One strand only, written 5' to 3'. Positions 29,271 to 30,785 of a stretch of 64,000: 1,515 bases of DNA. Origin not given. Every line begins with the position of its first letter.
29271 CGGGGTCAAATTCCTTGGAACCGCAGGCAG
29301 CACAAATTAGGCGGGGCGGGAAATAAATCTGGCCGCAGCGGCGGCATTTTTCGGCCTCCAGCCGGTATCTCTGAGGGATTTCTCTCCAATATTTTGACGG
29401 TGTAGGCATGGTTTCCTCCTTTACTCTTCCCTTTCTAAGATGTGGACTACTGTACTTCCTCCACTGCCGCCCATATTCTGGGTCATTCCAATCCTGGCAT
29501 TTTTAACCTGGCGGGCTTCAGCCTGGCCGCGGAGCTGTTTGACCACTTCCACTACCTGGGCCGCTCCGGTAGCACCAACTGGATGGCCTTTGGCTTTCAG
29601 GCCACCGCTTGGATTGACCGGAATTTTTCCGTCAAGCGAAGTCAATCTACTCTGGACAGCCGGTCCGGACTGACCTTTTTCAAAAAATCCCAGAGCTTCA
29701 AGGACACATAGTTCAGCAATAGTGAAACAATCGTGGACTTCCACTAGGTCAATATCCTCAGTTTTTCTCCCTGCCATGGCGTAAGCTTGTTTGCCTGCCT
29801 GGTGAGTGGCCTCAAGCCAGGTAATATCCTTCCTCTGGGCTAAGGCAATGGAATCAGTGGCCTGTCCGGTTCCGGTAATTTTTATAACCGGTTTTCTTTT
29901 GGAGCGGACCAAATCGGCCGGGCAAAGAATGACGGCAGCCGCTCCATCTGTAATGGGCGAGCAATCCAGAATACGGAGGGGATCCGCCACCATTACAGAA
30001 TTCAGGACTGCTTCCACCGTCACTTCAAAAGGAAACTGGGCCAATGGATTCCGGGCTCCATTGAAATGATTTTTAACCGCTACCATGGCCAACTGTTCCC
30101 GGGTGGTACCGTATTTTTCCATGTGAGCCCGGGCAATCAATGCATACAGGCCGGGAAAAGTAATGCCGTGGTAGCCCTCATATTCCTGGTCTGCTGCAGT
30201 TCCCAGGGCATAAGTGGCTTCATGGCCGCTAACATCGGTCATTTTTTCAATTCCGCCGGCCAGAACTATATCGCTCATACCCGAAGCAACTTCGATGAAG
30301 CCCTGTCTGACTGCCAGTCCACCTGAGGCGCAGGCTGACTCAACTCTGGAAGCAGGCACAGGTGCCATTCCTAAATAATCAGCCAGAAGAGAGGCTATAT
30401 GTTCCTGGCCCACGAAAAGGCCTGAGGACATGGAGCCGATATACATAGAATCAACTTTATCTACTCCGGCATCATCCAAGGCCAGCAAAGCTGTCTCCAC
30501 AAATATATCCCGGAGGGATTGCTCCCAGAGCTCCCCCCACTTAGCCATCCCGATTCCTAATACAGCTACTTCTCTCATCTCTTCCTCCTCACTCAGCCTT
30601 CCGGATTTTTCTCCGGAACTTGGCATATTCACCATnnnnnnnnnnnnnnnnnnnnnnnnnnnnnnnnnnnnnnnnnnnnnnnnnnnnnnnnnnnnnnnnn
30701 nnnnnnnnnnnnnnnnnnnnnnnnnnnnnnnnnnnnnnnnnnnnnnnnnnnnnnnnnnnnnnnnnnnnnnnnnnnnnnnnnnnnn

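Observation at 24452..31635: Seven-gene operon fusing an archaeal-type HMGCS/thiolase/DUF35 trio to a split biotin carboxylase/methylcrotonyl-CoA carboxylase-like set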

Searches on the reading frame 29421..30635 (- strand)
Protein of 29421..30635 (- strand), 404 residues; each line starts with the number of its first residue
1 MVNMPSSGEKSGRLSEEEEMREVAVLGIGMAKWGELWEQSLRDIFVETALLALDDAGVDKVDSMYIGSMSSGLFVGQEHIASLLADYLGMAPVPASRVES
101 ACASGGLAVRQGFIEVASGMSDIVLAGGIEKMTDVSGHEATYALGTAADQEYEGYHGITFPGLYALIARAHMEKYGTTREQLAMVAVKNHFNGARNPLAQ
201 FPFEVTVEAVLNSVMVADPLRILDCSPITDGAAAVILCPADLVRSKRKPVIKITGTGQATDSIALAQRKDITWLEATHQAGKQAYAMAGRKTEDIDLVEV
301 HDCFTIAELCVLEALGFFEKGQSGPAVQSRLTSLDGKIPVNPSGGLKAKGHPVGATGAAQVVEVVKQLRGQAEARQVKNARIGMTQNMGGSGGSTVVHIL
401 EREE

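Call 3: search_protein_families(library=pfam, proteins=[window:29421-30635:-])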
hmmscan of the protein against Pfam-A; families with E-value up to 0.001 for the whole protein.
window:29421-30635:- (404 aa): 5 families
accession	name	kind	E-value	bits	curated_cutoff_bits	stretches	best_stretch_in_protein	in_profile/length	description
PF22691.2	Thiolase_C_1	-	1.6e-48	164.5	28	1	257-402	1-144/144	Thiolase C-terminal domain-like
PF00108.29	Thiolase_N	-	4.9e-28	98.6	26.4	1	35-240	17-259/260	Thiolase, N-terminal domain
PF02803.24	Thiolase_C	-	3.6e-11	43.2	27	1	277-386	24-115/123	Thiolase, C-terminal domain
PF00109.32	ketoacyl-synt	-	4.8e-06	26.8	20.8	1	50-148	130-220/252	Beta-ketoacyl synthase, N-terminal domain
PF02801.28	Ketoacyl-synt_C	-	0.00066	20.1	20.8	0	275-303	25-53/119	Beta-ketoacyl synthase, C-terminal domain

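Call 4: search_protein_families(library=ncbifam, proteins=[window:29421-30635:-])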
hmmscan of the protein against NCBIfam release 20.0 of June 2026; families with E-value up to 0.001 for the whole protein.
window:29421-30635:- (404 aa): 57 families (the best 25 are shown)
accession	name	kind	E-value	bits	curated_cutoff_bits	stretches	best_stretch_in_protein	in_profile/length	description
NF053570.1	AcCoTHIOL_METTL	equivalog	2.9e-168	559.7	600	1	20-403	1-384/385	acetyl-CoA acetyltransferase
NF004720.0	PRK06064.1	subfamily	7.3e-167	555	420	1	20-403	1-388/389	thiolase domain-containing protein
NF005704.0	PRK07516.1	subfamily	1.7e-100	336.7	412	1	21-402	2-387/389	thiolase domain-containing protein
NF009228.0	PRK12578.1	subfamily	4.3e-97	325.2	485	1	20-402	2-387/387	thiolase domain-containing protein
NF004810.0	PRK06157.1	equivalog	2.4e-93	313.5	403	1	20-399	6-392/400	acetyl-CoA acetyltransferase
NF006102.0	PRK08256.1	subfamily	8.6e-79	265.4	436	1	20-403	2-393/394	lipid-transfer protein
NF004982.0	PRK06365.1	equivalog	1.1e-76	258.6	695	2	17-270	12-267/430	thiolase domain-containing protein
NF004715.0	PRK06059.1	equivalog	1.8e-73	247.8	424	1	20-397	3-397/399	lipid-transfer protein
NF004936.0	PRK06289.1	equivalog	5.8e-72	242.7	375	1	38-401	23-402/405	acetyl-CoA acetyltransferase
NF053628.1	BnzsclthlBbsBGT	equivalog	4e-65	220.1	750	1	20-392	4-372/389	benzoylsuccinyl-CoA thiolase subunit BbsB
NF004811.0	PRK06158.1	subfamily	3.7e-64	217.1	421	1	21-402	8-380/384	acetyl-CoA acetyltransferase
NF006010.0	PRK08142.1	subfamily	3.1e-60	204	462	1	38-401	22-386/388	thiolase domain-containing protein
NF006180.0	PRK08313.1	subfamily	7.7e-60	202.8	514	1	20-393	3-375/389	thiolase domain-containing protein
NF004721.0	PRK06065.1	equivalog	3.6e-57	194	455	1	21-390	10-381/393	thiolase domain-containing protein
NF004722.0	PRK06066.1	equivalog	7.4e-45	153.6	516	1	20-384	3-366/385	thiolase domain-containing protein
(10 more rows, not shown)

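Call 20: search_solved_structures(query=window:29421-30635:-, max_evalue=1e-30, show_alignments=2)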
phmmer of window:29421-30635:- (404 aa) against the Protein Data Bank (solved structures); distinct sequences matched with E-value up to 1e-30: 16.
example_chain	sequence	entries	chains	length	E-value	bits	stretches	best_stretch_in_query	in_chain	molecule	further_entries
6esq_A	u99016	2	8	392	2.8e-115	388.6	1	20-401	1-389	acetoacetyl-CoA thiolase | Acetyl-CoA acetyltransferase thiolase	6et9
7yvy_A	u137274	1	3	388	1.6e-113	382.8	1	20-402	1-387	Acetyl-CoA acetyltransferase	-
4yzo_A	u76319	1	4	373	1.4e-72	248.1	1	23-399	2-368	Putative acyl-CoA acyltransferase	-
4bi9_A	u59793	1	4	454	2.2e-56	194.8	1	52-399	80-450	3-KETOACYL-COA THIOLASE, PUTATIVE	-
6hsj_A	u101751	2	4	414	5.9e-56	193.4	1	22-398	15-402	SCP2-thiolase (type-1)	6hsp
6hrv_A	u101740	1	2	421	6.3e-56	193.3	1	22-398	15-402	SCP2-thiolase (type-1)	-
4bia_A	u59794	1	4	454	4.8e-55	190.4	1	52-399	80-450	3-KETOACYL-COA THIOLASE, PUTATIVE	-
7pxp_C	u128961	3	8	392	5.8e-55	190.1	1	20-391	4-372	Benzoylsuccinyl-CoA thiolase subunit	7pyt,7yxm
3zbg_A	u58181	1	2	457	3.2e-53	184.4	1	60-400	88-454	3-KETOACYL-COA THIOLASE-LIKE PROTEIN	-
3zbk_A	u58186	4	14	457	6.6e-52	180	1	60-400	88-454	3-KETOACYL-COA THIOLASE-LIKE PROTEIN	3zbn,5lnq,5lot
3zbl_A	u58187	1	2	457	8.5e-52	179.7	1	60-400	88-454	3-KETOACYL-COA THIOLASE-LIKE PROTEIN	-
4u4e_A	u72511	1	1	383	1.9e-39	139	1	33-399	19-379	Thiolase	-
9skh_I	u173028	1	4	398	1.3e-35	126.5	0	281-400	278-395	2,4-diacetylphloroglucinol biosynthesis protein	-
5m3k_C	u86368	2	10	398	2.6e-34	122.1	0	281-400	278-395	2,4-diacetylphloroglucinol biosynthesis protein PhlC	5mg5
9skm_I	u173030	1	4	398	4e-34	121.5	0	281-400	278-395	2,4-diacetylphloroglucinol biosynthesis protein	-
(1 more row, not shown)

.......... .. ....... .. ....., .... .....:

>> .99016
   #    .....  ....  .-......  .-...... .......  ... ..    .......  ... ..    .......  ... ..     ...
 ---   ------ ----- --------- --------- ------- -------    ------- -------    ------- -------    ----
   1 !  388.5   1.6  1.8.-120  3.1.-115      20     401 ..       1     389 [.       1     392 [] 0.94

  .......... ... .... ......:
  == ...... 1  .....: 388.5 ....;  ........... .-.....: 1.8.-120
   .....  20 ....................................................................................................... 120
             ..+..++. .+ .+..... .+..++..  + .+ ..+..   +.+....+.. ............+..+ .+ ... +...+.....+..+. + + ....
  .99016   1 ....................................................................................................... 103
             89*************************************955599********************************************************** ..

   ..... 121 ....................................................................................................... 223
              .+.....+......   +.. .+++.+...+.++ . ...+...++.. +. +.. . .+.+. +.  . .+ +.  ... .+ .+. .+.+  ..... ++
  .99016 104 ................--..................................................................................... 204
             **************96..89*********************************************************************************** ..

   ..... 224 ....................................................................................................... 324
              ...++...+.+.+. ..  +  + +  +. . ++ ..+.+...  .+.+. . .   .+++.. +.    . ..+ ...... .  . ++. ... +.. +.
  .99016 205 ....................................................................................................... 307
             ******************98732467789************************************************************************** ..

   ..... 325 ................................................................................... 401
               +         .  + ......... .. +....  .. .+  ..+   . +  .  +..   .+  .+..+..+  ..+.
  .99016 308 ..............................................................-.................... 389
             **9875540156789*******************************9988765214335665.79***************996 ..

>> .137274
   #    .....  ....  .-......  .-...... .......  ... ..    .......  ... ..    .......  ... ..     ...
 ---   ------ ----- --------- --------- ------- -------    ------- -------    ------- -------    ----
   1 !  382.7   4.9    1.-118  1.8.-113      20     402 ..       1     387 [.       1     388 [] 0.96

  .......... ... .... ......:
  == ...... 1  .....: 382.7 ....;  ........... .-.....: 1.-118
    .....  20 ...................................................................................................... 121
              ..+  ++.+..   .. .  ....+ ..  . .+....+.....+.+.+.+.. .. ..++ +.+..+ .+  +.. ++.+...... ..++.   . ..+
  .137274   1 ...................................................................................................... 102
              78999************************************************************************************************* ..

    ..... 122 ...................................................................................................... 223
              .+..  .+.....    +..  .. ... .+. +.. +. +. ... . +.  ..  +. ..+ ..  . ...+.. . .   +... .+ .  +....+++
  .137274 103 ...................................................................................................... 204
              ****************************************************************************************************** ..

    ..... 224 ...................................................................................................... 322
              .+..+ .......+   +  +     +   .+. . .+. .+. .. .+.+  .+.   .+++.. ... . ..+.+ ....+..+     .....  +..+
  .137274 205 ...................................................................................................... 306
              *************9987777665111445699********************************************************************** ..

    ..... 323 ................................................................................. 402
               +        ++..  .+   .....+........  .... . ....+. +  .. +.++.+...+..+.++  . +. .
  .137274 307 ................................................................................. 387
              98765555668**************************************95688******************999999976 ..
